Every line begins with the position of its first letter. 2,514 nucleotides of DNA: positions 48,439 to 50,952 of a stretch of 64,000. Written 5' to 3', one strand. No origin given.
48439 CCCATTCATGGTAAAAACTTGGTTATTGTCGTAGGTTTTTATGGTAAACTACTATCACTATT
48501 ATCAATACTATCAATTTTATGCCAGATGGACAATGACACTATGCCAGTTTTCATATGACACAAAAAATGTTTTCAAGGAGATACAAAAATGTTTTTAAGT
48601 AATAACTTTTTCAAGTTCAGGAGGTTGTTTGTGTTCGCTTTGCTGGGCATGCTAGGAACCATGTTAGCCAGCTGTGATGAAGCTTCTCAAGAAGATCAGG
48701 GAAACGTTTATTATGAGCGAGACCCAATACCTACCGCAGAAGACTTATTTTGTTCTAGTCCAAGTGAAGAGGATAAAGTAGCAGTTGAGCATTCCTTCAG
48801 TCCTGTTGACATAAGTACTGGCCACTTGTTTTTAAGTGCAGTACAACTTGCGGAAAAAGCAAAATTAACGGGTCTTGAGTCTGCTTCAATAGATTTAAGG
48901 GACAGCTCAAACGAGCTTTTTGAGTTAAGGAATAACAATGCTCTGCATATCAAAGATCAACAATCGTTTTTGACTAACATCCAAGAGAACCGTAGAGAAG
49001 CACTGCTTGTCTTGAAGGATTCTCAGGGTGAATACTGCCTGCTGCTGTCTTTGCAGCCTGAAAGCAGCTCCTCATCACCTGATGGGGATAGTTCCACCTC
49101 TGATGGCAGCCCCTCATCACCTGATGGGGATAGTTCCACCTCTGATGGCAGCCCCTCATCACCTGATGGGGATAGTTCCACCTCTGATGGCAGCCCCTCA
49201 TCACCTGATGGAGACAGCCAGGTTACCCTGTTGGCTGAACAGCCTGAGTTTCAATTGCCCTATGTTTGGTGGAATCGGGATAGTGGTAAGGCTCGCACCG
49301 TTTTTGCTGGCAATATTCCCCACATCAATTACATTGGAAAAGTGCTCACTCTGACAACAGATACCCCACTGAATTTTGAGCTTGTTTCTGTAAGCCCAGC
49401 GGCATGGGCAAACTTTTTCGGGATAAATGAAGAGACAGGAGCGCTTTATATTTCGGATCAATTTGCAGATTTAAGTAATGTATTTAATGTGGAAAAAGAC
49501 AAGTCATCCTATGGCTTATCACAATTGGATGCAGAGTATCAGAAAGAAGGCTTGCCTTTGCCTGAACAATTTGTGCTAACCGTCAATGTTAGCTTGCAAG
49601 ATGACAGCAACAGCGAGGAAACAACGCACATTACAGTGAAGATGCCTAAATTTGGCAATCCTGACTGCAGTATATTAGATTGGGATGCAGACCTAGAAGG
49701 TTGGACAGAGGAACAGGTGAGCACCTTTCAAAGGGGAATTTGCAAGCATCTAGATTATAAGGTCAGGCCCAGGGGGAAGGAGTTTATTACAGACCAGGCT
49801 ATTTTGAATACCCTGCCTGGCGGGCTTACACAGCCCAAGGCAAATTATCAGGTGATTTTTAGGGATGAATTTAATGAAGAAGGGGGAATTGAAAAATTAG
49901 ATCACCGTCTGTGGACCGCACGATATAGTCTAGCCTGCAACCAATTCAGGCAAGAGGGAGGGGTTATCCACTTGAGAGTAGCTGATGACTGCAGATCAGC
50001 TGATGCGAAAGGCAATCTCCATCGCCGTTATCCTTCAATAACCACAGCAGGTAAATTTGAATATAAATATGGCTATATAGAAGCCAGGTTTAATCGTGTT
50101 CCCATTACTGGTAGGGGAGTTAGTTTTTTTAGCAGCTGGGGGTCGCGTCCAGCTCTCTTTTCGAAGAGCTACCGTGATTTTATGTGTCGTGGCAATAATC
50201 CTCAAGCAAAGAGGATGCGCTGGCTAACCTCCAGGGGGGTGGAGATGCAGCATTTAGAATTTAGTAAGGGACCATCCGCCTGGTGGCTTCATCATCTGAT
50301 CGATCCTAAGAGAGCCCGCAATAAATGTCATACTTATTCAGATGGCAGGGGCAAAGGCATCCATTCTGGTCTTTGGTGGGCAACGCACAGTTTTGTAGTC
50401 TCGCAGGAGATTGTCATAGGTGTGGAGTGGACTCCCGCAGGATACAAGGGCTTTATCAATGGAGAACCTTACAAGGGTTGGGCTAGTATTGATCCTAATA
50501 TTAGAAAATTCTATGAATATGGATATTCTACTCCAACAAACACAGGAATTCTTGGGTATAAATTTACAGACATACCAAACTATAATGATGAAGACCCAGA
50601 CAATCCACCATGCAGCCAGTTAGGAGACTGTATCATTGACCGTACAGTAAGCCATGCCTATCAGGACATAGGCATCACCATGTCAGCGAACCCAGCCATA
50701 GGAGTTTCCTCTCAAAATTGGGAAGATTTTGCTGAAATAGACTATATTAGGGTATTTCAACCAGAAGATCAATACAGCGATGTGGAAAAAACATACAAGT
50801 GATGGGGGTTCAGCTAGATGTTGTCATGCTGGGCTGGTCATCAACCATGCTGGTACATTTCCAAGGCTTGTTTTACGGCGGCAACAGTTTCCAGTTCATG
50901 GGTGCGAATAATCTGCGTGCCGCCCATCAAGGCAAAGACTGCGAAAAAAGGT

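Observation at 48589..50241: Seventeen nucleotide differences and zero synonymous changes across the first ~1.6 kb of the two lipoprotein paralogs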

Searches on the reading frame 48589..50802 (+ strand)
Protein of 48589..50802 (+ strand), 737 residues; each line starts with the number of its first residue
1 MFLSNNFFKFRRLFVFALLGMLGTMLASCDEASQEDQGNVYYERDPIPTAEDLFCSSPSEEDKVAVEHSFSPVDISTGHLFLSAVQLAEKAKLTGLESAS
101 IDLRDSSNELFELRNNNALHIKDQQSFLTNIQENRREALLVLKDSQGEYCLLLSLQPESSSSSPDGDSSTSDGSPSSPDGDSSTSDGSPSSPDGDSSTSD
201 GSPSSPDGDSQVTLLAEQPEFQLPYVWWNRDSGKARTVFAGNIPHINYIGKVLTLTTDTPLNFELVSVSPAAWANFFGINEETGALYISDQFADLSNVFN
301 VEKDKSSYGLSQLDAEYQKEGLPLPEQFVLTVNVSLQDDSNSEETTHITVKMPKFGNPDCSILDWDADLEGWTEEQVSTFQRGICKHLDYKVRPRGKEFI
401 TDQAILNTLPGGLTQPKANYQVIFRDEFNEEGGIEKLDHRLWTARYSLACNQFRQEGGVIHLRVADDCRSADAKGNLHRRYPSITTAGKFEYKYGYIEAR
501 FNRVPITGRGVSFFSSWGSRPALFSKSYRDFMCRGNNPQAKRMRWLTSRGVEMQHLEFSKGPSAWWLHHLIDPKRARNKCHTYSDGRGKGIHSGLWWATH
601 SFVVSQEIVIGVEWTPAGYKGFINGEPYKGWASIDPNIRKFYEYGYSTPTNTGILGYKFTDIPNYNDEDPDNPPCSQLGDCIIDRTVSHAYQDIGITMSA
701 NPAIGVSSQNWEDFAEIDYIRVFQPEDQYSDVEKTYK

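Call 6: search_protein_families(library=pfam, proteins=[window:48589-50802:+], max_evalue=0.01)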
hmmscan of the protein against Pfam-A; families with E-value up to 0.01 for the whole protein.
window:48589-50802:+ (737 aa): 0 families

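Call 9: find_homologous_proteins(query=window:48589-50799:+)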
Query window:48589-50799:+ (737 aa): 4 proteins with E <= 0.001 among 8000 candidates.
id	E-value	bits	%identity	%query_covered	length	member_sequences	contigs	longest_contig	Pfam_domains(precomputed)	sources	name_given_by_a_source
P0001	0.0e+0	1731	100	100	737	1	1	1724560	-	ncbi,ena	-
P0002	0.0e+0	1462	89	98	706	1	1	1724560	-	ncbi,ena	-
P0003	0.0e+0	1066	67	98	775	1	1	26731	-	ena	-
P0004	7.9e-72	261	34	69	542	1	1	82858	-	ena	-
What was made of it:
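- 48589..50802 (+): Copy A, a 737-codon lipoprotein gene. It is identical to database protein P0001 (call 9).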

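Call 11: find_encoding_contigs(protein=P0003, flank=10000)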
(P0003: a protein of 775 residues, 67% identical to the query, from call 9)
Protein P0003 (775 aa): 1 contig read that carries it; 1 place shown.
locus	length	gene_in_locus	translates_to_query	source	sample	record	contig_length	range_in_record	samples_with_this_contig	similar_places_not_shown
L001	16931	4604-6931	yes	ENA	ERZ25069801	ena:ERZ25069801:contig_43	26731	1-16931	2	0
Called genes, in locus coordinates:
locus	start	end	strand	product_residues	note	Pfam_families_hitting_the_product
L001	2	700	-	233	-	?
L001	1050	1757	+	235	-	PF01464:SLT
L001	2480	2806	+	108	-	-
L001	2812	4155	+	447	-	-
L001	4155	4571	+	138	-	-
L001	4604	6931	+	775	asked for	-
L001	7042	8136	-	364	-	PF01594:AI-2E_transport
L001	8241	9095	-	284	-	PF02616:SMC_ScpA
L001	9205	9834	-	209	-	-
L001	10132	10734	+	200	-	PF12796:Ank_2, PF13606:Ank_3 (faint), PF13637:Ank_4 (weak), PF12796:Ank_2, PF13857:Ank_5, PF00023:Ank (weak)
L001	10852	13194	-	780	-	PF00884:Sulfatase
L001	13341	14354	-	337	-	PF01408:GFO_IDH_MocA, PF22725:GFO_IDH_MocA_C3, PF02894:GFO_IDH_MocA_C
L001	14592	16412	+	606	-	PF00005:ABC_tran, PF02463:SMC_N (faint), PF13555:AAA_29 (faint)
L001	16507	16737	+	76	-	-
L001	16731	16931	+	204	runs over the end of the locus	PF01209:Ubie_methyltran, PF08241:Methyltransf_11, PF08242:Methyltransf_12, PF13489:Methyltransf_23, PF13649:Methyltransf_25, PF13847:Methyltransf_31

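Call 12: find_encoding_contigs(protein=P0004, flank=10000)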
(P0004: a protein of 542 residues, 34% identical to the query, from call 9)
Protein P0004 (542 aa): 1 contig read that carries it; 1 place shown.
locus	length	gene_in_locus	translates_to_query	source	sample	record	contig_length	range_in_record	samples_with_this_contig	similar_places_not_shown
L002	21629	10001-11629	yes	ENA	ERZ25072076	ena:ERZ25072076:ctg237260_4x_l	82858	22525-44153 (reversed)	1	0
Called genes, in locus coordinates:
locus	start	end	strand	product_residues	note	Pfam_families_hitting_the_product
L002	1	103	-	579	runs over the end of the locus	PF05262:Borrelia_P83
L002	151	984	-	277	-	PF14805:THDPS_N_2, PF00132:Hexapep (weak), PF14602:Hexapep_2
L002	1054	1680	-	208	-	PF00697:PRAI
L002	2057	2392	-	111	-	PF03885:DUF327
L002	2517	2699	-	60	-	-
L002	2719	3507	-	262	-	PF01487:DHquinase_I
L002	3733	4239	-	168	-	PF00691:OmpA (weak)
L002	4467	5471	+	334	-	PF02775:TPP_enzyme_C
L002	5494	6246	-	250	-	PF01145:Band_7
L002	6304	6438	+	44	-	-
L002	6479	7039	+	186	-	PF01327:Pep_deformylase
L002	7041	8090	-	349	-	PF00005:ABC_tran, PF13304:AAA_21 (weak), PF08352:oligo_HPY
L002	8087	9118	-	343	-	PF00528:BPD_transp_1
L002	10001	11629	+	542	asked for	-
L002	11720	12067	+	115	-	-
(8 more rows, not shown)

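Call 14: find_related_loci(query=A1, collection=genome_contigs, flank=10000)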
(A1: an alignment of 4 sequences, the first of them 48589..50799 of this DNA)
Query A1 (737 aa) in genome_contigs; peptide patterns used: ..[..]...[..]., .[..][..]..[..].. (x = any residue, [..] = any of these).
287 stretches matched a pattern, but none encodes a relative of the query by tblastn (E <= 1e-3).

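Call 15: list_cluster_members(proteins=[P0001, P0002, P0003, P0004])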
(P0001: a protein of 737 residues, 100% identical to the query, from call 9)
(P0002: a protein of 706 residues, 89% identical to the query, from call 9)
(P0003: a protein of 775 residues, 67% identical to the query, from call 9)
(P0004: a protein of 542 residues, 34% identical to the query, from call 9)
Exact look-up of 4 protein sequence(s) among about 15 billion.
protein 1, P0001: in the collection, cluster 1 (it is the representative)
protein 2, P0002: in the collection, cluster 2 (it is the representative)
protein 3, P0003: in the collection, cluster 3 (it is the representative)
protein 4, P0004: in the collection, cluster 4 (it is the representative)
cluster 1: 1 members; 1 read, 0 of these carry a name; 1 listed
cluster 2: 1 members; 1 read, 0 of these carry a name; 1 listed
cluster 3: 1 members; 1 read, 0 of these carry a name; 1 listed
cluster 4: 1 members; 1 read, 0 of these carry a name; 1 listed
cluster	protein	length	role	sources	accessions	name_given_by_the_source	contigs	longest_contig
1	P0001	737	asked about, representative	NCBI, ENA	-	-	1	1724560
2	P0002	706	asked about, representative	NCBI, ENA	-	-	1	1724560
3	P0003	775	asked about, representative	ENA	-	-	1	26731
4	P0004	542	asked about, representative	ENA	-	-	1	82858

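Call 16: find_related_loci(query=A1, collection=metagenome_contigs, flank=10000)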
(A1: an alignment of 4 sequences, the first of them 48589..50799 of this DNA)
Query A1 (737 aa) in metagenome_contigs; peptide patterns used: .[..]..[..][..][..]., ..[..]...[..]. (x = any residue, [..] = any of these).
332 stretches matched a pattern, but none encodes a relative of the query by tblastn (E <= 1e-3).
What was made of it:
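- Tried and rejected: Nothing was found (calls 14, 16).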

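Call 17: find_encoding_contigs(protein=P0001, flank=1000, max_places=4)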
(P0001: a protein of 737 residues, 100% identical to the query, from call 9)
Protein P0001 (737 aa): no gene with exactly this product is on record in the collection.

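Call 23: search_protein_families(library=ncbifam, proteins=[window:48589-50802:+], max_evalue=0.00001)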
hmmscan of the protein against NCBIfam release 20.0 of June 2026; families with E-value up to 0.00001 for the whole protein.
window:48589-50802:+ (737 aa): 0 families

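Call 32: search_solved_structures(query=A1, max_evalue=10, show_alignments=2)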
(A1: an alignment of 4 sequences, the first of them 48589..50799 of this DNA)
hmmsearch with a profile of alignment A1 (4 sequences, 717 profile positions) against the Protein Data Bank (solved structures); distinct sequences matched with E-value up to 10: 6.
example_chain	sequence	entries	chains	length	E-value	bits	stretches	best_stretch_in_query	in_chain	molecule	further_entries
5wut_A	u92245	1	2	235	0.011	17.3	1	457-550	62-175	ULam111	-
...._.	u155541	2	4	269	0.019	16.5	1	419-495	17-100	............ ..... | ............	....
8xpk_A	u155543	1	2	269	0.019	16.5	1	419-495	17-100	Laminarinase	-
6vg1_A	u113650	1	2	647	0.47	11.9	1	181-284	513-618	protocadherin protein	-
4dfs_A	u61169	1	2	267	1.1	10.6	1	440-489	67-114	Glycoside hydrolase, family 16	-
3azx_A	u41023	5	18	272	1.2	10.6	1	440-489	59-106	Laminarinase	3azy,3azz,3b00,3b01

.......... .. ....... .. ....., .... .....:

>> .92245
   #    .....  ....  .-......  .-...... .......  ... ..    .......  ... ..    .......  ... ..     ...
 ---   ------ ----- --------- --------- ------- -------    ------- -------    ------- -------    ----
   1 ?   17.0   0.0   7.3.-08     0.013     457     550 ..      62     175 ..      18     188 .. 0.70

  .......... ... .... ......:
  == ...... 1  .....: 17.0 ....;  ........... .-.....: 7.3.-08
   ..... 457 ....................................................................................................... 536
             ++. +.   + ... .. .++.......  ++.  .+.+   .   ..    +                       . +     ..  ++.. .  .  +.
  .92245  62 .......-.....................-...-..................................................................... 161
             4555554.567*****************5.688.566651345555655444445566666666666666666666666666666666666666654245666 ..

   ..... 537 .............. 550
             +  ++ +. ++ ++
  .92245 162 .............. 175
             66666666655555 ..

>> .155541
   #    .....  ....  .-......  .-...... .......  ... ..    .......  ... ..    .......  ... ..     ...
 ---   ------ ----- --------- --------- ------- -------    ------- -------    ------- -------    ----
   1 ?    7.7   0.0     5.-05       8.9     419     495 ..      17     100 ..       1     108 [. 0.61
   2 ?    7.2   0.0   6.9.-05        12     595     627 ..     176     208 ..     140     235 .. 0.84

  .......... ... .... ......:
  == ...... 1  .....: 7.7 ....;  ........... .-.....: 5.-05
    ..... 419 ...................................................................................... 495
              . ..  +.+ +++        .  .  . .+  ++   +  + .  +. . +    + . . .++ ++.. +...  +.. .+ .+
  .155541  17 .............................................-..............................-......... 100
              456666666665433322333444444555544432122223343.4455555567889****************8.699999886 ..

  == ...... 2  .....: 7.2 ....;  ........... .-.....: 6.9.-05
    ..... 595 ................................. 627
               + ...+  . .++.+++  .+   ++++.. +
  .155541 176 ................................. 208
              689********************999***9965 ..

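Call 43: predict_structure(alignment_id=A1)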
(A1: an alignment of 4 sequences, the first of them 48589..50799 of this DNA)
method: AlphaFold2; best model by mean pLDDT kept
length: 737 residues; sequences in the alignment: 4
mean_pLDDT: 29.2   pTM: 0.19
mean pLDDT of the five models: 29.2, 28.1, 27.4, 26.9, 25.1
residues with pLDDT >= 90: 0; 70-90: 0; 50-70: 1; < 50: 736
segments of 3 or more residues with pLDDT < 50: 1-191, 193-737
pLDDT, mean of each block of 10 residues (from residue 1): 26 27 22 21 23 25 27 27 33 32 36 35 38 35 29 28 28 31 28 29 27 26 25 26 26 25 25 33 33 32 33 32 30 30 31 30 31 36 28 24 34 29 24 25 23 29 34 35 26 25 25 22 28 30 30 28 31 29 30 32 32 33 32 34 31 31 34 30 25 22 28 31 33 29
secondary structure, 60 per line:
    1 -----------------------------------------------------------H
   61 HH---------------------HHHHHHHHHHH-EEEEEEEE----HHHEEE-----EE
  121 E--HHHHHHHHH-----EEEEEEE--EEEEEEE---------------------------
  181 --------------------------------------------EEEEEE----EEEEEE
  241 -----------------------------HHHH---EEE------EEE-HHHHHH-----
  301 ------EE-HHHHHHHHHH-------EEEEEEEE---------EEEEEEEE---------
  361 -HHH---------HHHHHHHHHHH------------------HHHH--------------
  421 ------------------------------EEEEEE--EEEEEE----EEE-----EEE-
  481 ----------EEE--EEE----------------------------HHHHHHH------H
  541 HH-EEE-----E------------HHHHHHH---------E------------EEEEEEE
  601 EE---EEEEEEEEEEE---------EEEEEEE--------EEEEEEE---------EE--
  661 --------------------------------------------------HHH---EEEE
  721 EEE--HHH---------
elements in order (helices of 4 or more, strands of 3 or more residues): H84-94 E96-103 E111-113 E119-121 H124-132 E138-144 E147-153 E225-230 E235-240 H270-273 E277-279 E286-288 H290-295 H310-319 E327-334 E344-351 H374-384 H403-406 E451-456 E459-464 E469-471 E477-479 E491-493 E496-498 H527-533 E544-546 H565-571 E594-602 E606-616 E626-632 E641-647 E717-723
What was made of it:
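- Tried and rejected: The model was useless, at pLDDT 29 (call 43).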

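Call 46: search_protein_representatives(alignment_id=A1)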
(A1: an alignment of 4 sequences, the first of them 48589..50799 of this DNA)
Query: 4 sequences, 717 profile positions. Proteins with E-value up to 0.001 (for the whole library): 79; up to 1e-10: 29; up to 1e-30: 18. The best 79 are listed.
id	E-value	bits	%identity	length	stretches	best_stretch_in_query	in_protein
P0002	0.0e+00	1469.8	-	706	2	171-717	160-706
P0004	1.0e-206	705.0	-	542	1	5-503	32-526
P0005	1.5e-125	436.7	-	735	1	23-716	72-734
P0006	2.9e-121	422.5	-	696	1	48-716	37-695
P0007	7.9e-115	401.3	-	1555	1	201-675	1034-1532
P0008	2.4e-113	396.4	-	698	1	59-716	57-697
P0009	1.2e-97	344.4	-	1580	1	239-716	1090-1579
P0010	2.7e-84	300.3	-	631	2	192-590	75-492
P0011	4.0e-83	296.5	-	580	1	221-716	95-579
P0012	2.6e-73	264.0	-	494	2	202-451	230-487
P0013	4.8e-72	259.8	-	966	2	195-588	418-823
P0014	6.0e-72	259.5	-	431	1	289-716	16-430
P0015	1.4e-67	245.1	-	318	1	254-542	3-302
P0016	2.2e-66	241.1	-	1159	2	301-630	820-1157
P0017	2.8e-49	184.6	-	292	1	219-457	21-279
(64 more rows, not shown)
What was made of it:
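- Tried and rejected: The exhaustive HMMER search was needed to find the family (call 46).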

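Call 48: search_protein_families(library=pfam, alignment_id=A2, max_evalue=0.001)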
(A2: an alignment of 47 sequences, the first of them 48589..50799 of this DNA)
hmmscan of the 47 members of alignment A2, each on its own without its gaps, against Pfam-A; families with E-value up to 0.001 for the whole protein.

A. member 1, window:48589-50799:+ (737 aa): 0 families

B. families by the number of members that match (of 47 scanned): 31 families (the first 25 are shown)
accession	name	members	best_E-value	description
PF12733.13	Cadherin-like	4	2.1e-54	Cadherin-like beta sandwich domain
PF00041.27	fn3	3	2e-10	Fibronectin type III domain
PF05345.18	He_PIG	3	3.6e-09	Putative Ig domain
PF13753.12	SWM_repeat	2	5.8e-64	Putative flagellar system-associated repeat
PF03160.20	Calx-beta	2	5.4e-31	Calx-beta domain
PF19077.6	Big_13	2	1.1e-29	Bacterial Ig-like domain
PF13750.12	Big_3_3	2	5.8e-09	Bacterial Ig-like domain (group 3)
PF04151.21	PPC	1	1.2e-35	Bacterial pre-peptidase C-terminal domain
PF00395.25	SLH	1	6.1e-17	S-layer homology domain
PF21470.2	BppU-like_C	1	1.3e-12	Minor structural protein 5-like, C-terminal domain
PF25059.1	FN3_DSCAM-DSCAML_C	1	2.3e-12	DSCAM/DSCAML C-terminal Fn3-like domain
PF17847.7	GlcV_C_terminal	1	5.1e-10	Glucose ABC transporter C-terminal domain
PF21466.3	GH101_dom-5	1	2.3e-08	Endo-alpha-N-acetylgalactosaminidase, domain 5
PF00560.39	LRR_1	1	7.1e-08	Leucine Rich Repeat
PF05342.19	Peptidase_M26_N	1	1.6e-06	M26 IgA1-specific Metallo-endopeptidase N-terminal region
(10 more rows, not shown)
